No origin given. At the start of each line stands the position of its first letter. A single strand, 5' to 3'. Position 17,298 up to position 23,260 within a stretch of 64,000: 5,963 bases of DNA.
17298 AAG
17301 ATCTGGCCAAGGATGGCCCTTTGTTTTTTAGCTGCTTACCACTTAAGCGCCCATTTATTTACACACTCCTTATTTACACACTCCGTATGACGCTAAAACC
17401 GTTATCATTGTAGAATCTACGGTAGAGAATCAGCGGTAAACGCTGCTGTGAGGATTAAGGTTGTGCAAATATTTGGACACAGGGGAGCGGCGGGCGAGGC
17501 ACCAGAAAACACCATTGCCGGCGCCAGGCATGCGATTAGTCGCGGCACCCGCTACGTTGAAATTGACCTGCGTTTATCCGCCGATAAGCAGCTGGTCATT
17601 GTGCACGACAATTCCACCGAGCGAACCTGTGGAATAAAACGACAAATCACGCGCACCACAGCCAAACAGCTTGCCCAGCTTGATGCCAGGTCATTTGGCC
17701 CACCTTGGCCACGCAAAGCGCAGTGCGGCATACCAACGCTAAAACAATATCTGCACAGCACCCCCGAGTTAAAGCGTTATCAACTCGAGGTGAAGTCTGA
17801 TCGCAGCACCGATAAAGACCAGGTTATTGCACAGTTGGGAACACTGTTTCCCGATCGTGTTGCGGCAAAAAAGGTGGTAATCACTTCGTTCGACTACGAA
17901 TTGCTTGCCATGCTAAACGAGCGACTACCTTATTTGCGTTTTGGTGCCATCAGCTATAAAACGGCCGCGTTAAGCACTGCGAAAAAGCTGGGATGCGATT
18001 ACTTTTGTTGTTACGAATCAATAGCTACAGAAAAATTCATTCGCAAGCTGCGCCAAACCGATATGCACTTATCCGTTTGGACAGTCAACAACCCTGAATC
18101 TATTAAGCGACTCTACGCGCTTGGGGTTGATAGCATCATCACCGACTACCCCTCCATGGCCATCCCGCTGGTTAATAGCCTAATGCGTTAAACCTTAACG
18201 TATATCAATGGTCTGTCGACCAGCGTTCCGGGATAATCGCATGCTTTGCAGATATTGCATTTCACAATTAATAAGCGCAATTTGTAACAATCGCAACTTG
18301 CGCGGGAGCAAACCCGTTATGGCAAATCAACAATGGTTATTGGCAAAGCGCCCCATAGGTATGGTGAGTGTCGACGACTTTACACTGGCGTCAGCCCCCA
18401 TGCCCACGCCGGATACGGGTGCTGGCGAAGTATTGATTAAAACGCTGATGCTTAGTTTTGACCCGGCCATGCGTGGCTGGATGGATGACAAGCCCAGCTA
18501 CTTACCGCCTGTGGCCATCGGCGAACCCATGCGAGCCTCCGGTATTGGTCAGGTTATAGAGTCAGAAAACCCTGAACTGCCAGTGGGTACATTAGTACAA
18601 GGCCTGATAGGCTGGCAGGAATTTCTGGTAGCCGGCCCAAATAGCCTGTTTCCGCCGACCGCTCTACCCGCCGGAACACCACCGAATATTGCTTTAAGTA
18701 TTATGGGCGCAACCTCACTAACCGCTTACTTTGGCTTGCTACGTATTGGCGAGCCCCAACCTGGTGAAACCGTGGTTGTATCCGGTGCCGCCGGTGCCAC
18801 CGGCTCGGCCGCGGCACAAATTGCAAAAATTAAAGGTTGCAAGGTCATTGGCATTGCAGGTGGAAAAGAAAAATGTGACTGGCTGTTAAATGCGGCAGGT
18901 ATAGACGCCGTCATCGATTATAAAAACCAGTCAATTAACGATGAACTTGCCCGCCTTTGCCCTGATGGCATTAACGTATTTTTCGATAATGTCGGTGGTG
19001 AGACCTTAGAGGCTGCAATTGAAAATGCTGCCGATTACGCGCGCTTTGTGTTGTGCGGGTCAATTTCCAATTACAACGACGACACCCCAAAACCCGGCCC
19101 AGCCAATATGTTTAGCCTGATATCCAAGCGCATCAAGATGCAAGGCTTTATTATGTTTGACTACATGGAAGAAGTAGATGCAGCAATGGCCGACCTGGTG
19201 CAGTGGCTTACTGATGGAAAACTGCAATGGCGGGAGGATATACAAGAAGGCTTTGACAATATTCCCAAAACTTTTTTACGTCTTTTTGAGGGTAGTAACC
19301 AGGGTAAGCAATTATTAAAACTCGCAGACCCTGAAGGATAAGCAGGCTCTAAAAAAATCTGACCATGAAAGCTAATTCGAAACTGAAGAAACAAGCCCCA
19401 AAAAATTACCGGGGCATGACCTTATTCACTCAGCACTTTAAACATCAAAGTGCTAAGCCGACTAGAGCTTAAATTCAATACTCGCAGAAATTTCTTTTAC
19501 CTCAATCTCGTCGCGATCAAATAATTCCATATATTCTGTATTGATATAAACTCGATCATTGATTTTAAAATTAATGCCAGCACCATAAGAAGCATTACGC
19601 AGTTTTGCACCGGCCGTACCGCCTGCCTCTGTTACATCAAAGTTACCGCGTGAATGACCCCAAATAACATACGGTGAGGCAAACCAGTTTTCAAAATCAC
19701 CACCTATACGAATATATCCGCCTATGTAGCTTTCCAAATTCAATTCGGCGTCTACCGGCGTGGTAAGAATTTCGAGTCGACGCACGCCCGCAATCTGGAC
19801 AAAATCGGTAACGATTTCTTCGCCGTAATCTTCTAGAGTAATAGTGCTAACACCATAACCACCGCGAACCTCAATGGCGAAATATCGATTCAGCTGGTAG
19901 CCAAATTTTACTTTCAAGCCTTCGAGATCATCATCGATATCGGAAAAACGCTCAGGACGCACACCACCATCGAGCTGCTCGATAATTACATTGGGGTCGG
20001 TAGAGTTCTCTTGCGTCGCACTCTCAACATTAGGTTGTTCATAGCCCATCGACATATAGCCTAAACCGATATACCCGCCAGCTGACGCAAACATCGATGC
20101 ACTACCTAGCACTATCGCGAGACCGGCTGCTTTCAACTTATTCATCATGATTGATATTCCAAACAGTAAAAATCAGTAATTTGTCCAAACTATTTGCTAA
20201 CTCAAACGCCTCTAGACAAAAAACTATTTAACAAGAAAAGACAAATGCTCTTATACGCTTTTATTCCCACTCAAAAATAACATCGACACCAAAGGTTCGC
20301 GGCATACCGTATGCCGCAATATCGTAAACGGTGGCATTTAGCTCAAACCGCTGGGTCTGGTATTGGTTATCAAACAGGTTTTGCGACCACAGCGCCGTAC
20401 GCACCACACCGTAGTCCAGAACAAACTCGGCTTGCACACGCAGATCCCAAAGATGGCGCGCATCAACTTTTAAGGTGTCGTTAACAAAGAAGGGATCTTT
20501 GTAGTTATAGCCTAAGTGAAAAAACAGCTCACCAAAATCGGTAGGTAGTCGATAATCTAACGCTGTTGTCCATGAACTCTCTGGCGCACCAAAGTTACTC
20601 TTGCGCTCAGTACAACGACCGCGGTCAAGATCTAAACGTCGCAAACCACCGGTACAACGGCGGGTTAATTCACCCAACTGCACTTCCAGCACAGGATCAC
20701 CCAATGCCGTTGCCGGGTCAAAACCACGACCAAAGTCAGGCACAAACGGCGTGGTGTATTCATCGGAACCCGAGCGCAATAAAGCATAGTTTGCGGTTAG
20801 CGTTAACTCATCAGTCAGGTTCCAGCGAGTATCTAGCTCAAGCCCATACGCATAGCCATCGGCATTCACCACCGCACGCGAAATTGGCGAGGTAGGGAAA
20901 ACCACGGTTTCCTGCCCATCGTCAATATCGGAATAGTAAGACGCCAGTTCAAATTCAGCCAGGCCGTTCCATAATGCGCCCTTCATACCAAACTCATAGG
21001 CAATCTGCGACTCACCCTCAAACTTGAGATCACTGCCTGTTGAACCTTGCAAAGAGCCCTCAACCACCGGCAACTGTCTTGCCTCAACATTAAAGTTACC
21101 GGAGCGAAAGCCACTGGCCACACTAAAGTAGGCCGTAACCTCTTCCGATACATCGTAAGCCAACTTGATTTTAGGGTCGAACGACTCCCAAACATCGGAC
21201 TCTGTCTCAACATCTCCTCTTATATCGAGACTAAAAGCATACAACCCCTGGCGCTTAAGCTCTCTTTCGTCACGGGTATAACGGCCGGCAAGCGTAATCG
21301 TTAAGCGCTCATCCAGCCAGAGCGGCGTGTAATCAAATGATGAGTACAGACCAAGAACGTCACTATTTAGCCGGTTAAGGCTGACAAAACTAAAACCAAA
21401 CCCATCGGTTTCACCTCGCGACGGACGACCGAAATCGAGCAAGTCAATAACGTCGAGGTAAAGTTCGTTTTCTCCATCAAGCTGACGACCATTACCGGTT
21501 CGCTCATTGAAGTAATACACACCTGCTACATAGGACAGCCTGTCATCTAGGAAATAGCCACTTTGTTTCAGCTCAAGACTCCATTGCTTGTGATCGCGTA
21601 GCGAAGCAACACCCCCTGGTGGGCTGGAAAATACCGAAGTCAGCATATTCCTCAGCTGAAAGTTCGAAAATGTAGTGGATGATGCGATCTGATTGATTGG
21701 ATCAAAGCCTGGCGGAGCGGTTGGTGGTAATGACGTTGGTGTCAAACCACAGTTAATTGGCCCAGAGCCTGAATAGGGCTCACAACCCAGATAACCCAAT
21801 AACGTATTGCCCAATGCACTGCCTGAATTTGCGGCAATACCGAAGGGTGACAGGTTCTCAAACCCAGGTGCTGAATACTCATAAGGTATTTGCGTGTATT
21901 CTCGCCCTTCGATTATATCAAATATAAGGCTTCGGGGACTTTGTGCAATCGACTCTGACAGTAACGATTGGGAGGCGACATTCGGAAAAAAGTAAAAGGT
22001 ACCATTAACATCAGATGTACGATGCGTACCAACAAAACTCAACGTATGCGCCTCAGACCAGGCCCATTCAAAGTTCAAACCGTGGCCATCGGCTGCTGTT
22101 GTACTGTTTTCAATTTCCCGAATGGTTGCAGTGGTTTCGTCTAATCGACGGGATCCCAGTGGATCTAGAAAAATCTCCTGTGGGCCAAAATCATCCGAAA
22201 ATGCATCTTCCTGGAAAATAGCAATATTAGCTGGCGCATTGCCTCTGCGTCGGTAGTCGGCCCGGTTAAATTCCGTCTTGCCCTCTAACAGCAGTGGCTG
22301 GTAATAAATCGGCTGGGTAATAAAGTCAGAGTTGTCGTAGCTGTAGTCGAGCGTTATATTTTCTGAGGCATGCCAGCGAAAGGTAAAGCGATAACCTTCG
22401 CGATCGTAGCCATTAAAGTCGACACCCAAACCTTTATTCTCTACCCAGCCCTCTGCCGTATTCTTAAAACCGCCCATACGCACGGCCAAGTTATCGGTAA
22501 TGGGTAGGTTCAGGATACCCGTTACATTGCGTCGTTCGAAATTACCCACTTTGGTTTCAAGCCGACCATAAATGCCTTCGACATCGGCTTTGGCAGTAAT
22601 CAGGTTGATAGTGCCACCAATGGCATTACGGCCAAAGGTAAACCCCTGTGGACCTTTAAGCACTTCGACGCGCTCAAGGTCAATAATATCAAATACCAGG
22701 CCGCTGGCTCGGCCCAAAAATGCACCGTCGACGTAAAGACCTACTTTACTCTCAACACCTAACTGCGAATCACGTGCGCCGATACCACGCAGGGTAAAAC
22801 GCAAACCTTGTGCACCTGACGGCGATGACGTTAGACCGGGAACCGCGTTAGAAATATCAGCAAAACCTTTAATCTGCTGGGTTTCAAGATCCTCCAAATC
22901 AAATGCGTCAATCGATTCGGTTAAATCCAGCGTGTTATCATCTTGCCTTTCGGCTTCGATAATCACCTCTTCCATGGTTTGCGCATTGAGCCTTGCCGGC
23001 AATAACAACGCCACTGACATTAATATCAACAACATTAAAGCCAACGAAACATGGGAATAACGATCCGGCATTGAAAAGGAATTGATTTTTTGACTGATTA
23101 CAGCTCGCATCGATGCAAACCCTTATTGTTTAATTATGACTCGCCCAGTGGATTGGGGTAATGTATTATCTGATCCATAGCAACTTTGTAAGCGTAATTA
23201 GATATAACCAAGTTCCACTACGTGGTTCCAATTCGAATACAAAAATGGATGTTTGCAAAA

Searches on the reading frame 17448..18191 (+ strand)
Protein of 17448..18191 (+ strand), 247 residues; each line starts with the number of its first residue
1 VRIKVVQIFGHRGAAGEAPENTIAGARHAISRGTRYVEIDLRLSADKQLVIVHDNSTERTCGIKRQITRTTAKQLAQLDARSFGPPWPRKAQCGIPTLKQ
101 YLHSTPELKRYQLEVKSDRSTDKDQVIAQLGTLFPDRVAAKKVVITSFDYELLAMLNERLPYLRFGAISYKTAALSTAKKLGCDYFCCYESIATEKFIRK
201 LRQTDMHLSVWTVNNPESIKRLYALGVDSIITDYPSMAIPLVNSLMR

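Call 64: search_protein_families(library=pfam, proteins=[window:17448-18191:+], max_evalue=0.00001)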
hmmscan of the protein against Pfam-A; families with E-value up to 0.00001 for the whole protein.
window:17448-18191:+ (247 aa): 2 families
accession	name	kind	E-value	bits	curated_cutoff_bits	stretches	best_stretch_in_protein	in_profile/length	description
PF03009.23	GDPD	-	9.1e-41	141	23.6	1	11-236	1-243/244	Glycerophosphoryl diester phosphodiesterase family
PF13653.12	GDPD_2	-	9.8e-10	39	27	1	209-235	3-29/30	Glycerophosphoryl diester phosphodiesterase family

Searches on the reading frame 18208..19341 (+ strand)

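Call 64: search_protein_families(library=pfam, proteins=[window:18208-19341:+], max_evalue=0.00001)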
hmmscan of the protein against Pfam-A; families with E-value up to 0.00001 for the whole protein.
window:18208-19341:+ (377 aa): 3 families
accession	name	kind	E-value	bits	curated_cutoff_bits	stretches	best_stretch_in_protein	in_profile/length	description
PF16884.10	ADH_N_2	-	1.4e-34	118.7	31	1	41-147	1-105/108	N-terminal domain of oxidoreductase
PF00107.32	ADH_zinc_N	-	1.5e-23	83.6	31.8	1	198-327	2-124/129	Zinc-binding dehydrogenase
PF13602.12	ADH_zinc_N_2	-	1.2e-10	42.9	27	1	231-368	2-132/134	Zinc-binding dehydrogenase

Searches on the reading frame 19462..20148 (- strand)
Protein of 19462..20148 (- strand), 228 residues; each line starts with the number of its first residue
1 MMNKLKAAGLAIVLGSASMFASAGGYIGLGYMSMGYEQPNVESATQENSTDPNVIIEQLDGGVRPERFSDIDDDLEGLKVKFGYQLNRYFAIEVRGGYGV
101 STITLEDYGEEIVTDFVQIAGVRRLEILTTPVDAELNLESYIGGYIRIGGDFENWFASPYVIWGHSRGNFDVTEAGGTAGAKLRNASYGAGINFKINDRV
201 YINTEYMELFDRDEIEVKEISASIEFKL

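Call 38: search_protein_families(library=ncbifam, proteins=[window:19462-20148:-], max_evalue=0.001)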
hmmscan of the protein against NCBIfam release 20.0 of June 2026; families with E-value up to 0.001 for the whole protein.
window:19462-20148:- (228 aa): 1 family
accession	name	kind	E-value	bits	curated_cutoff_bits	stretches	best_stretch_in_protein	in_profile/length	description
TIGR04565.1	OMP_myx_plus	subfamily_domain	0.00039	20.5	60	0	78-217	15-143/161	outer membrane beta-barrel domain-containing protein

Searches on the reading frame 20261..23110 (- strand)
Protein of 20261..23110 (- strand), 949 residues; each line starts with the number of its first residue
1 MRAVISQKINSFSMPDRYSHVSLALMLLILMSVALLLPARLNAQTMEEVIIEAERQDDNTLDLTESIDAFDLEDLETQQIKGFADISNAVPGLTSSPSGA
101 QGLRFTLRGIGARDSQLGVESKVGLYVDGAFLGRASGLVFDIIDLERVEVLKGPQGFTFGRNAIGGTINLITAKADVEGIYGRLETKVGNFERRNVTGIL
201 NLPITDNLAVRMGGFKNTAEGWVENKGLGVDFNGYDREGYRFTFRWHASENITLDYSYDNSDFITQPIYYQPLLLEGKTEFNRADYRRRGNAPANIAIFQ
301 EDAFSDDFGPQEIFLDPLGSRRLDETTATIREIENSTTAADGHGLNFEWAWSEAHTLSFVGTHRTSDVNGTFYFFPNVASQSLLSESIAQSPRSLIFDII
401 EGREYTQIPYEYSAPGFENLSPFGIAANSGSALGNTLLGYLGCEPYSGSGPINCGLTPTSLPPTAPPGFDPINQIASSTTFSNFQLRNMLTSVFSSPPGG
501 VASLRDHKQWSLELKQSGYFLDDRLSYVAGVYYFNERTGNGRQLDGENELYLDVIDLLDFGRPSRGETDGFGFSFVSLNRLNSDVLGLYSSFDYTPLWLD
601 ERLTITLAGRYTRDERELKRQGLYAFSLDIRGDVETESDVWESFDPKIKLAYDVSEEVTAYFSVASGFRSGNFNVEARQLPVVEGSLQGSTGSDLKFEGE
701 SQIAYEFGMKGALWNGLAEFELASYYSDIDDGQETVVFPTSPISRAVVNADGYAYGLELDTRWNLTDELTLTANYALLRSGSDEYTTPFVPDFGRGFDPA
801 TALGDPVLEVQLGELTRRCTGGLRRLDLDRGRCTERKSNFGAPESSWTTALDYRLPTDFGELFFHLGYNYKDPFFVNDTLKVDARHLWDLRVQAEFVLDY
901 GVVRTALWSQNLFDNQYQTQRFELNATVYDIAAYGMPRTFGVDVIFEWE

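Call 38: search_protein_families(library=ncbifam, proteins=[window:20261-23110:-], max_evalue=0.001)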
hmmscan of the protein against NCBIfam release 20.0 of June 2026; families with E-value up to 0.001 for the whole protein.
window:20261-23110:- (949 aa): 23 families
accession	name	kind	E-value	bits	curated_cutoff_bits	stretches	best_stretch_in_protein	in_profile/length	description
TIGR01783.1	TonB-siderophor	subfamily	1.2e-42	146.5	223.5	3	64-262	3-194/649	TonB-dependent siderophore receptor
TIGR01785.1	TonB-hemin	subfamily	8.4e-17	60.8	316.85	2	46-175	1-131/677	TonB-dependent heme/hemoglobin receptor family protein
NF010010.0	PRK13483.1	equivalog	6.4e-15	54.2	927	1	23-178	10-168/660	ligand-gated channel protein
TIGR01779.1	TonB-B12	equivalog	4.3e-13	48.7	599.7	1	33-242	14-221/614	TonB-dependent vitamin B12 receptor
NF053590.1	TonB_dep_TOL0244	equivalog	3.6e-11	42.4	645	1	144-176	111-143/604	TOL_0244 family TonB-dependent receptor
NF049944.1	TonB_dep_PUIUD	equivalog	6e-11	41.4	850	1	588-776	393-569/686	TonB-dependent receptor, PUIUD motif-type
NF007926.1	PRK10641.1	equivalog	6.9e-10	38.1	836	1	27-250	7-229/617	TonB-dependent vitamin B12 receptor BtuB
NF007349.0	PRK09840.1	equivalog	6e-09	34.5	686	1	118-216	122-217/760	catecholate siderophore receptor Fiu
TIGR01786.1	TonB-hemlactrns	subfamily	6.5e-09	34.7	323.75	1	72-175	30-136/719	TonB-dependent hemoglobin/transferrin/lactoferrin family receptor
NF007478.2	PRK10064.1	equivalog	2.5e-08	32.6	745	1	29-175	13-160/663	catecholate siderophore receptor CirA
NF010038.0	PRK13513.1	equivalog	4.8e-08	32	942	1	22-177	10-169/659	ligand-gated channel protein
NF010012.0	PRK13486.1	equivalog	9.1e-08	30.9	924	1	47-175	25-160/696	TonB-dependent receptor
NF041535.1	TonB_rec_PqqU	equivalog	1.2e-07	30.5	1200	1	61-174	14-131/676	TonB-dependent receptor PqqU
NF010651.0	PRK14050.1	equivalog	5.5e-07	28.1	884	1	91-181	108-194/730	TonB-dependent siderophore receptor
NF050067.1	TonBEntbctnRecCfrA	equivalog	1.1e-06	27.3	1200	1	42-175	22-160/698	TonB-dependent ferric enterobactin receptor CfrA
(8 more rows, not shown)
